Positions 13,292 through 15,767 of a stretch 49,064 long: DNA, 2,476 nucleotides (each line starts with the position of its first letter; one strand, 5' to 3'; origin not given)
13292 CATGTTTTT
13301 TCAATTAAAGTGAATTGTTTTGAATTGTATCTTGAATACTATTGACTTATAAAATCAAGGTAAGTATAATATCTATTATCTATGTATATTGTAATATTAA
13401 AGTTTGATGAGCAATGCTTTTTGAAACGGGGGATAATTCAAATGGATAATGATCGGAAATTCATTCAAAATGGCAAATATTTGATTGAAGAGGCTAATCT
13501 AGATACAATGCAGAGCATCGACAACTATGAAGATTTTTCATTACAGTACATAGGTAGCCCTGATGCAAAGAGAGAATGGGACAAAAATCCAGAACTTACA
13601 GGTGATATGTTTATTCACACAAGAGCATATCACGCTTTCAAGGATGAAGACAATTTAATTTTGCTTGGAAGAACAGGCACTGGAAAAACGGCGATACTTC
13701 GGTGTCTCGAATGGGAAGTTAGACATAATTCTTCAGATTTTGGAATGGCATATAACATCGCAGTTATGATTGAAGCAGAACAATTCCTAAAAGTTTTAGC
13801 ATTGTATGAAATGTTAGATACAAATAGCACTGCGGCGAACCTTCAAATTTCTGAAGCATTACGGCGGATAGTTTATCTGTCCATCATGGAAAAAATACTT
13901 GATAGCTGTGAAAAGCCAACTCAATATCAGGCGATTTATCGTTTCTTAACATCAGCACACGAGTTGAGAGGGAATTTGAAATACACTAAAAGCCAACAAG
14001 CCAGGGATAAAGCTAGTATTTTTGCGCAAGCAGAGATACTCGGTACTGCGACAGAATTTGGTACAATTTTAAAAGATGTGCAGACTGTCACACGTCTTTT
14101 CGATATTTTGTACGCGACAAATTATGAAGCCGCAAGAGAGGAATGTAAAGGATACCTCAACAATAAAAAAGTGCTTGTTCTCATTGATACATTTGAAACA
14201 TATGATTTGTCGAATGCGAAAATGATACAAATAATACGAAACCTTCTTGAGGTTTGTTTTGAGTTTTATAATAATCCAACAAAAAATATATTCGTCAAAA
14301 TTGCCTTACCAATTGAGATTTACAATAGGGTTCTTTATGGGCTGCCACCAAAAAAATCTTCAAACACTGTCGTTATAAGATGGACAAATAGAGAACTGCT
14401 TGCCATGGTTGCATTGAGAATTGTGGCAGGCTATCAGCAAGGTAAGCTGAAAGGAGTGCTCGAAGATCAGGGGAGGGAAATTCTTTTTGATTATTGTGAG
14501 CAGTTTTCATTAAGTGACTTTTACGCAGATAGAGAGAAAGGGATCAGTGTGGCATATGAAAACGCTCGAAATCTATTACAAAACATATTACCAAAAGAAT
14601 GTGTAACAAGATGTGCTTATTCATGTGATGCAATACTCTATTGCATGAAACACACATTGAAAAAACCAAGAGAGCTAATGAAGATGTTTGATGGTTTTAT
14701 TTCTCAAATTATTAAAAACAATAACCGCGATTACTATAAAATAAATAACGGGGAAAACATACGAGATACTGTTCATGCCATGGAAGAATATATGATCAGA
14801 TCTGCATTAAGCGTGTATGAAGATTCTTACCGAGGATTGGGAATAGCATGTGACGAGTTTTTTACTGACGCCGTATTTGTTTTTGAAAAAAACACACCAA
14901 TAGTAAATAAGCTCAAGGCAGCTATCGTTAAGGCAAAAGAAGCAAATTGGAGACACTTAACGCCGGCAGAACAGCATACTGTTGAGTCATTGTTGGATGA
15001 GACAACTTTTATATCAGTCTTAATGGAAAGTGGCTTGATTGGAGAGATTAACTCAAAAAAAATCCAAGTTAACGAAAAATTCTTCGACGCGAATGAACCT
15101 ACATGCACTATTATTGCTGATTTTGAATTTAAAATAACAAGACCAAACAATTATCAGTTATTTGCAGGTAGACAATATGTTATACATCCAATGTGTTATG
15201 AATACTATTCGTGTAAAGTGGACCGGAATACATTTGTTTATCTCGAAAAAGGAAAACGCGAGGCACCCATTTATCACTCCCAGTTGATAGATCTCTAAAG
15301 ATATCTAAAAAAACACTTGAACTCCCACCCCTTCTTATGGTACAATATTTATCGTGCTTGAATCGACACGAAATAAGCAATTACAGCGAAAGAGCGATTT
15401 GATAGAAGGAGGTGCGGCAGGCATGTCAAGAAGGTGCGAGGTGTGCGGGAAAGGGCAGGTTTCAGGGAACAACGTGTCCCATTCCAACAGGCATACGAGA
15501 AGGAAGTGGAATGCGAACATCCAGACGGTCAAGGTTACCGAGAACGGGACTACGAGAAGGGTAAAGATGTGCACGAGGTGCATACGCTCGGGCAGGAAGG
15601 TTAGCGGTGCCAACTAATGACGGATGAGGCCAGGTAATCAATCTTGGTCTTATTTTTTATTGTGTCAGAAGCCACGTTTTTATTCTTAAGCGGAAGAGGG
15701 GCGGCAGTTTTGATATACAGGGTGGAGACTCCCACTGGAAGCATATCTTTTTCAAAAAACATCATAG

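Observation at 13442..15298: Orphan 618-638 aa P-loop NTPase with Cys-rich C-terminus: candidate single-gene anti-phage or abortive-infection ATPase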

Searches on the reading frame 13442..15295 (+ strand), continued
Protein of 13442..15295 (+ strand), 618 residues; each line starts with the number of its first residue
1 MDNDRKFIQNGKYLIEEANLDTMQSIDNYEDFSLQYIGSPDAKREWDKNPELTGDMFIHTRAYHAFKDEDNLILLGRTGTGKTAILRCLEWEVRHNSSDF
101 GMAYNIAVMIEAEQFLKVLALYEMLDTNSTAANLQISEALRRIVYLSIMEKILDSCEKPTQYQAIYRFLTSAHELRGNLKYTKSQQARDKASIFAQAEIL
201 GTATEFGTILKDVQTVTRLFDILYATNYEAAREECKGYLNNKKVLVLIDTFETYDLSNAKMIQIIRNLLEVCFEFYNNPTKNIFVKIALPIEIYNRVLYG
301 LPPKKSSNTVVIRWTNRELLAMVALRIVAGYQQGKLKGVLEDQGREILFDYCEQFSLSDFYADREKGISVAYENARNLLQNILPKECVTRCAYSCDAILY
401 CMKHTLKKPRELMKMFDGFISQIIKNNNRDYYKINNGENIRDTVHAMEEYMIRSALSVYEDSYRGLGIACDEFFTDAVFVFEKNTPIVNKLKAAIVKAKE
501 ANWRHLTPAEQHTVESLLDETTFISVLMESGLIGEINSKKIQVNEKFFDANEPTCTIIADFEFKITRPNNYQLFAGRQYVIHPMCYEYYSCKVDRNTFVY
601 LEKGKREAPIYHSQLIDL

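Call 71: search_protein_families(library=padloc, proteins=[L004:7818-10049:+, L004:9998-11941:+, L003:3718-5706:+, L003:5696-9415:+, L003:14798-18586:-, L008:12304-14091:+, L010:7396-9234:+, L002:14042-17899:+, L006:15094-17940:-, L008:15736-18423:+], max_evalue=1e-8)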
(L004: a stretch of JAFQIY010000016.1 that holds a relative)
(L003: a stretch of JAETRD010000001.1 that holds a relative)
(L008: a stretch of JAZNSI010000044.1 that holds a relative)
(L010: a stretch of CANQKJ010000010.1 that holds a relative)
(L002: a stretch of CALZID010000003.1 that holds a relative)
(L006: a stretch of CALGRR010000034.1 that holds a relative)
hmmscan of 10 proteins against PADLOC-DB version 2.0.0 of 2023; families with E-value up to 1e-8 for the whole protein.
L004:7818-10049:+ (744 aa): 51 families (the best 25 are shown)
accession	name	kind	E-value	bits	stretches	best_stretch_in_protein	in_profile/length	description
PDLC00079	GajA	-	2.8e-257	854.1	1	1-743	1-701/702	AAA ATPase domain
PDLC00065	GajA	-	6.7e-172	571.7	1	1-743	1-665/670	AAA ATPase domain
PDLC00063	GajA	-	8.3e-138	458.9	1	1-743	1-661/679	AAA ATPase domain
PDLC00093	GajA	-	2.4e-116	388.2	1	1-743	1-720/736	AAA ATPase domain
PDLC00088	GajA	-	6.2e-109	363.2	1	314-743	1-371/372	AAA ATPase domain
PDLC00095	GajA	-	1.1e-101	339.7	2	207-743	245-731/752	AAA ATPase domain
PDLC00068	GajA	-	4.9e-76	254.7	1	200-743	5-525/545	AAA ATPase domain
PDLC00082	GajA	-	4.1e-66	221.8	2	78-743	104-694/694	AAA ATPase domain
PDLC02979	AriA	-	1.5e-58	197.4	1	1-402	1-373/373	-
PDLC00076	GajA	-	5.8e-49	165.1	1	1-743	1-694/700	AAA ATPase domain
PDLC00069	GajA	-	6.5e-47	158.3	1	1-743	1-685/687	AAA ATPase domain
PDLC00077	GajA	-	9.6e-44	147.9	1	1-554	1-521/616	AAA ATPase domain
PDLC00096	GajA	-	1.1e-35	121.5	1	238-604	191-514/630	AAA ATPase domain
PDLC00071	GajA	-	2.4e-35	120.4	1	314-541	248-439/588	AAA ATPase domain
PDLC00067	GajA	-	2.1e-34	117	1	2-541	4-469/604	AAA ATPase domain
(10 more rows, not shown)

L004:9998-11941:+ (648 aa): 33 families (the best 25 are shown)
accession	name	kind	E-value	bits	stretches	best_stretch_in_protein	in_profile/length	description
PDLC00135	GajB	-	6.6e-226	749.9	1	18-644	7-600/603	UrvD helicase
PDLC00115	GajB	-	2.7e-208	691.1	1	106-645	1-534/537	UrvD helicase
PDLC00125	GajB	-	1.3e-100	336.1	3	131-342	180-404/669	UrvD helicase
PDLC00113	GajB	-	4.9e-98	327.1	2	14-399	12-403/579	UrvD helicase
PDLC00128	GajB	-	8.3e-78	260.7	3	116-345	203-422/685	UrvD helicase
PDLC00111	GajB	-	5.9e-77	257.7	3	140-341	161-363/625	UrvD helicase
PDLC00143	GajB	-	1.7e-76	256.1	3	146-341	169-369/632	UrvD helicase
PDLC00109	GajB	-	2.7e-54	182.7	2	31-274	6-270/647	UrvD helicase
PDLC00137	GajB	-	3.5e-54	182.7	2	14-119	9-121/679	UrvD helicase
PDLC00119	GajB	-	6.1e-48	162.1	3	147-274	188-313/565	UrvD helicase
PDLC03802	RTasHel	-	1.1e-28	98.5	1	20-269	9-283/675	DRT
PDLC00117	GajB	-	2.8e-28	96.8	1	15-111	11-116/604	UrvD helicase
PDLC00127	GajB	-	2.3e-27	93.8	2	25-108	14-105/594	UrvD helicase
PDLC00130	GajB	-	3.7e-23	79.6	1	23-108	7-102/589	UrvD helicase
PDLC00131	GajB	-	1.3e-20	71.9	1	118-265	188-329/647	UrvD helicase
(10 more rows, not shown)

L003:3718-5706:+ (663 aa): 0 families

L003:5696-9415:+ (1240 aa): 0 families

L003:14798-18586:- (1263 aa): 0 families

L008:12304-14091:+ (596 aa): 0 families

L010:7396-9234:+ (613 aa): 0 families

L002:14042-17899:+ (1286 aa): 8 families
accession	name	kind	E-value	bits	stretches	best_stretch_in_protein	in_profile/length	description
PDLC01997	SAVED1--SAVED_HNH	-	9.2e-23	79.3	1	4-105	5-108/368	-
PDLC04772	PDC-M68A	-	1.4e-22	78.9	1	5-125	5-129/253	-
PDLC00746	Effector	-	2e-20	71.2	1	5-105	17-120/389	Endonuclease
PDLC00749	Effector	-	2.7e-20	70.8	1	5-105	16-121/395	Endonuclease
PDLC00739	Effector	-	2.2e-19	68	1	4-104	7-111/378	Endonuclease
PDLC00747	Effector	-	2e-18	64.7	1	9-134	16-144/373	Endonuclease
PDLC00740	Effector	-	2.9e-12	44.1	1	11-103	22-119/391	Endonuclease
PDLC01999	SAVED1--SAVED_HNH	-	7.7e-09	33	0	14-97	25-110/387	-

L006:15094-17940:- (949 aa): 0 families

L008:15736-18423:+ (896 aa): 1 family
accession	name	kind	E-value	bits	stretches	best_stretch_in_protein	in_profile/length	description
PDLC04140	mad8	-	6.5e-13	46.9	1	549-864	27-290/314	mads_8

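Call 74: search_protein_families(library=padloc, proteins=[P0164, P0138, P0139, P0123], max_evalue=0.001)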
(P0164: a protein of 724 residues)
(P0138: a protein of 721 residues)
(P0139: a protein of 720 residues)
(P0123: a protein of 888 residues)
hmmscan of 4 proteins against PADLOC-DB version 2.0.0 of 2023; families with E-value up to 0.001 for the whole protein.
P0164 (724 aa): 0 families

P0138 (721 aa): 0 families

P0139 (720 aa): 0 families

P0123 (888 aa): 0 families

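Call 77: find_related_loci(query=A1, collection=metagenome_contigs, flank=7000)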
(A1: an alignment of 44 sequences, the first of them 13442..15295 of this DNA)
Query A1 (618 aa) in metagenome_contigs; peptide patterns used: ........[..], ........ (x = any residue, [..] = any of these).
475 stretches matched a pattern; 6 encode a relative of the query (tblastn E <= 1e-3); 6 distinct loci.
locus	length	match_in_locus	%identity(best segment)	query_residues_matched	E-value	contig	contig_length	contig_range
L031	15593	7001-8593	33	36-600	5e-87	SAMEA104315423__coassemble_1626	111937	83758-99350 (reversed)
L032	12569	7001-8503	33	66-600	7e-79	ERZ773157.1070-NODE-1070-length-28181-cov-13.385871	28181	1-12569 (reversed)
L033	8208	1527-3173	33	37-610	3e-78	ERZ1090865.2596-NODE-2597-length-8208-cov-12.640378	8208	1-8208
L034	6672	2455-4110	30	19-615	2e-76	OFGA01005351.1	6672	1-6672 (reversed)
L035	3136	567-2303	30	23-610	3e-75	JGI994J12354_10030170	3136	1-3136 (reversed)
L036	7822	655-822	41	35-95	6e-6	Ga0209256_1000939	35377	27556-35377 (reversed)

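Call 79: search_protein_families(library=padloc, proteins=[L027:13218-14600:+, L027:14600-15151:+, L027:15912-17714:+, L025:223-1170:+, L023:10377-13112:+, L023:13105-13995:+, L023:13991-15352:+, L022:525-1892:+, L022:1897-2364:+, L026:10013-11644:-], max_evalue=0.000001)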
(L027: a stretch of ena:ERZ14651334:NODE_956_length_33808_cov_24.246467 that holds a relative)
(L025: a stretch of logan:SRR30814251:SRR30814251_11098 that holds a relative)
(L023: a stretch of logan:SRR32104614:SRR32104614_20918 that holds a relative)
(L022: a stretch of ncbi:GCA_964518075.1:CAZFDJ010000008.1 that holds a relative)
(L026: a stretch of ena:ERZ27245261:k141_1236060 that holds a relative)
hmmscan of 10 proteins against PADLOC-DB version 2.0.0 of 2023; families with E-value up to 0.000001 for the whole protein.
L027:13218-14600:+ (461 aa): 1 family
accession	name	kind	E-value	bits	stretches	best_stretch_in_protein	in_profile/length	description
PDLC05050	PDC-S60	-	8.2e-19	65.4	1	7-193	5-197/906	-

L027:14600-15151:+ (184 aa): 0 families

L027:15912-17714:+ (601 aa): 3 families
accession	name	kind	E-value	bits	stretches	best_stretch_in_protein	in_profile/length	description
PDLC05031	PDC-S49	-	2.9e-48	163.1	1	5-309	8-284/624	-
PDLC05029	PDC-S49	-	1.4e-38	131.1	1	4-175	6-180/619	-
PDLC05030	PDC-S49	-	7.8e-25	85.6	1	1-245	1-233/629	-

L025:223-1170:+ (316 aa): 3 families
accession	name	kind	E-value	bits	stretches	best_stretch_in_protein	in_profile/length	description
PDLC05062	PDC-S66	-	2.9e-12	44.6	1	3-93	150-240/282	-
PDLC02421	Aga_TIR-PNTD1-PNTD2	-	1.8e-10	38.6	1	5-138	7-142/430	Class I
PDLC02403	Aga_TIR-PNTD1-PNTD2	-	2.1e-09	35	1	9-140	11-143/443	Class I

L023:10377-13112:+ (912 aa): 1 family
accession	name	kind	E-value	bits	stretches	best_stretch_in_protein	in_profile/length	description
PDLC02374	dGTPase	-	3.5e-09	34.5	1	438-553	43-148/395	-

L023:13105-13995:+ (297 aa): 0 families

L023:13991-15352:+ (454 aa): 12 families
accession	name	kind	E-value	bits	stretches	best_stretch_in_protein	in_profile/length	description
PDLC04105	HerA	-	6.1e-34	115.5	2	324-444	405-527/576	-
PDLC02188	HerA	-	1.4e-26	91.5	2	320-443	404-533/578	-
PDLC04140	mad8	-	1.6e-23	81.8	1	147-443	27-290/314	mads_8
PDLC04102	HerA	-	6e-23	79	1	181-450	356-617/654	-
PDLC04106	HerA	-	1.8e-22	77.6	1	330-445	498-621/667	-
PDLC04103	HerA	-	2.3e-20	70.5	2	316-450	416-554/579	-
PDLC02185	HerA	-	1.2e-18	65.2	1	318-448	427-557/585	-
PDLC04097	HerA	-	1.6e-18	64.7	1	182-452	305-592/618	-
PDLC04098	HerA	-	2.7e-18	63.9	1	327-411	513-605/686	-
PDLC04100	HerA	-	3.7e-17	60.2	1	319-445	422-548/580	-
PDLC04104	HerA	-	4e-14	50.1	1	335-443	214-327/379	-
PDLC01055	HerA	-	8.2e-13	46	1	302-440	382-512/532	Type III coevolved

L022:525-1892:+ (456 aa): 26 families (the best 25 are shown)
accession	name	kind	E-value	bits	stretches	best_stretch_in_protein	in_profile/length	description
PDLC02714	PbeC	-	1.6e-92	309.4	1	3-436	209-647/651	PbeC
PDLC02741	PbeC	-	6.7e-69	231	1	3-435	212-639/644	PbeC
PDLC02753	PbeC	-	5.6e-61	204.7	1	6-435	212-645/648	PbeC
PDLC02750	PbeC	-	1.1e-59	200.6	1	12-434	213-629/629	PbeC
PDLC02739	PbeC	-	1.5e-51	173.9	1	3-426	214-636/644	PbeC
PDLC02722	PbeC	-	2.4e-47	159.9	1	5-438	205-635/643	PbeC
PDLC02729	PbeC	-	2.6e-45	153.1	1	3-442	227-660/668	PbeC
PDLC02715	PbeC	-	1.3e-40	137.7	1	10-412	219-619/619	PbeC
PDLC02730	PbeC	-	5.8e-36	122.5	1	3-424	225-640/651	PbeC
PDLC02723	PbeC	-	8.9e-36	121.6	1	2-408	218-612/618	PbeC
PDLC02757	PbeC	-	8.4e-34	115.1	1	4-436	217-641/646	PbeC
PDLC02732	PbeC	-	1e-29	101.7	1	4-419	217-624/625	PbeC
PDLC02745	PbeC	-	4.7e-28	96.3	1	41-437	275-660/661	PbeC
PDLC02747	PbeC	-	4.4e-24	83.3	1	5-415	220-628/632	PbeC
PDLC02726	PbeC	-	2.8e-23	80.2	1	10-438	207-626/637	PbeC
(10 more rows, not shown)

L022:1897-2364:+ (156 aa): 0 families

L026:10013-11644:- (544 aa): 0 families

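Call 83: search_protein_families(library=ncbifam, alignment_id=A1, max_evalue=0.00001)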
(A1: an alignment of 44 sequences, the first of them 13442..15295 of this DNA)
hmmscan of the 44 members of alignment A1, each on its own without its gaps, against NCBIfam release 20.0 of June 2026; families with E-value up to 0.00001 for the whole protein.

A. member 1, window:13442-15295:+ (618 aa): 1 family
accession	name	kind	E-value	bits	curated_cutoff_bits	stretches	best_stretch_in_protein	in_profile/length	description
NF047389.1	ATPase_Sll1717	subfamily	3.6e-35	122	75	1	37-560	1-441/454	P-loop ATPase, Sll1717 family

B. families by the number of members that match (of 44 scanned): 2 families
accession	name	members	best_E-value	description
NF047389.1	ATPase_Sll1717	44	9.5e-44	P-loop ATPase, Sll1717 family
NF053860.1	DS41_1_antiphage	17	2.8e-12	anti-phage protein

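Call 98: fold_search(model_id=the predicted structure, library=viral)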
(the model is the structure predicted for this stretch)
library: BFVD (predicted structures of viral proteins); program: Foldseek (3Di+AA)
matches with E <= 10: 283; with E <= 0.001: 0
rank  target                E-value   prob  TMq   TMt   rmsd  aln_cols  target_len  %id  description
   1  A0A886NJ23            4.5e-03  0.75  0.14  0.20  19.8       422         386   10  (no name in the UniProt tables at hand)
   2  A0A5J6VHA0            5.2e-03  0.94  0.22  0.30  21.5       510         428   10  KAP family P-loop domain protein [Megaviridae environmental sample]
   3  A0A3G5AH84            6.8e-03  0.91  0.21  0.24  18.4       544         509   10  Uncharacterized protein [Sylvanvirus sp.]
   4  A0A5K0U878            9.4e-03  0.89  0.21  0.22  25.7       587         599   10  CYFA0S28e00188g1_1 [Yasminevirus sp. GU-2018]
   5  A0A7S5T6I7            9.8e-03  0.38  0.13  0.15  20.7       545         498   11  (no name in the UniProt tables at hand)
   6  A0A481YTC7            1.9e-02  0.54  0.18  0.20  23.1       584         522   12  AAA family ATPase [Marseillevirus LCMAC102]
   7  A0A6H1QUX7            2.8e-02  0.72  0.21  0.29  24.1       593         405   11  ATPase family protein [Ostreococcus mediterraneus virus 2]
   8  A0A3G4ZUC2            5.9e-02  0.54  0.17  0.19  23.0       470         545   13  Putative AAA family ATPase [Edafosvirus sp.]
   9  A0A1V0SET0            5.9e-02  0.35  0.17  0.25  20.8       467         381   10  AAA family ATPase [Hokovirus HKV1]
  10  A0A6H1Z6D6            7.1e-02  0.72  0.15  0.29  13.3       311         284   11  (no name in the UniProt tables at hand)
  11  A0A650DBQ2            7.4e-02  0.11  0.13  0.12  25.1       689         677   10  (no name in the UniProt tables at hand)
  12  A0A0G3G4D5            7.4e-02  0.10  0.10  0.13  24.8       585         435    9  Putative nuclease OPG089 [Raccoon poxvirus]
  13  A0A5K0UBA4            7.8e-02  0.72  0.18  0.12  12.3       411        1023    9  Vesicle-fusing ATPase-like [Yasminevirus sp. GU-2018]
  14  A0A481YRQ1            8.5e-02  0.30  0.12  0.15  21.1       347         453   13  ATPase family protein [Pithovirus LCDPAC02]
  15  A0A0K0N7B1            1.2e-01  0.13  0.15  0.14  26.5       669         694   10  DUF3987 domain-containing protein [Gordonia phage GMA2]
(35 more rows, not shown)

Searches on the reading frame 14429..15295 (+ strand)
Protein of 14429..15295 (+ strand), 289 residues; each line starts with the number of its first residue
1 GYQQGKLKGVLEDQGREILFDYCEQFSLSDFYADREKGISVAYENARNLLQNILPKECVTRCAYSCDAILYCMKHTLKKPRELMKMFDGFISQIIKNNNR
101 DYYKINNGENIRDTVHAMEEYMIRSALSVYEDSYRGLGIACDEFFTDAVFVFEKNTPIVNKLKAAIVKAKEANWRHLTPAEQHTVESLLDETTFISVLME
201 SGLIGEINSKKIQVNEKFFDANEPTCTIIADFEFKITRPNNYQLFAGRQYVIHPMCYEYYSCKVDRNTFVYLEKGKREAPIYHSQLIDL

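Call 58: predict_structure(alignment_id=A3)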
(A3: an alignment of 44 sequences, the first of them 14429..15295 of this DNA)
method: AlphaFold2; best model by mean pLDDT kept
length: 289 residues; sequences in the alignment: 44
mean_pLDDT: 84.3   pTM: 0.82
mean pLDDT of the five models: 84.3, 83.0, 82.2, 81.8, 81.2
residues with pLDDT >= 90: 144; 70-90: 100; 50-70: 30; < 50: 15
segments of 3 or more residues with pLDDT < 50: 277-289
pLDDT, mean of each block of 10 residues (from residue 1): 54 72 89 80 90 88 82 87 90 92 85 92 93 92 96 92 96 89 80 94 95 73 85 78 93 94 90 59 39
secondary structure, 60 per line:
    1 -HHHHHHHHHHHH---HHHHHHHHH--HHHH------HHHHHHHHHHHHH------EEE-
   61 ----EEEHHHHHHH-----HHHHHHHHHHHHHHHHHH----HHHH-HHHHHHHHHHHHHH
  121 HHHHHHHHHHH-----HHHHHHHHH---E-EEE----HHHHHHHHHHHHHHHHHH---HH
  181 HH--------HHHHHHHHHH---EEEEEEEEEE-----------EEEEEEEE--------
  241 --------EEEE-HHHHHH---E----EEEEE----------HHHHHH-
elements in order: H2-13 H17-25 H28-31 H38-50 E57-59 E65-67 H68-74 H80-97 H102-105 H107-131 H137-145 E151-153 H158-175 H179-182 H191-200 E204-213 E225-232 E249-252 H254-259 E268-272 H283-288

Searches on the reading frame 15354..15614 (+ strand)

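Call 32: search_protein_families(library=pfam, proteins=[window:15354-15614:+], max_evalue=0.01)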
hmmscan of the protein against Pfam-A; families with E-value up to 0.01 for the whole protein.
window:15354-15614:+ (87 aa): 1 family
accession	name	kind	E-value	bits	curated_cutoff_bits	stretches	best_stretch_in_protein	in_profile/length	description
PF00830.24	Ribosomal_L28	-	3.4e-21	75.4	27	1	26-82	1-59/60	Ribosomal L28 family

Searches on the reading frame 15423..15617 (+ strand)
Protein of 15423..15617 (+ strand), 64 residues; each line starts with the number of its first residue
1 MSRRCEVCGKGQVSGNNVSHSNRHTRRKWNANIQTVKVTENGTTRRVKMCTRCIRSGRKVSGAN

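Call 53: find_encoding_contigs(protein=window:15423-15617:+, flank=6000, max_places=8)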
Protein window:15423-15617:+ (64 aa): no gene with exactly this product is on record in the collection.
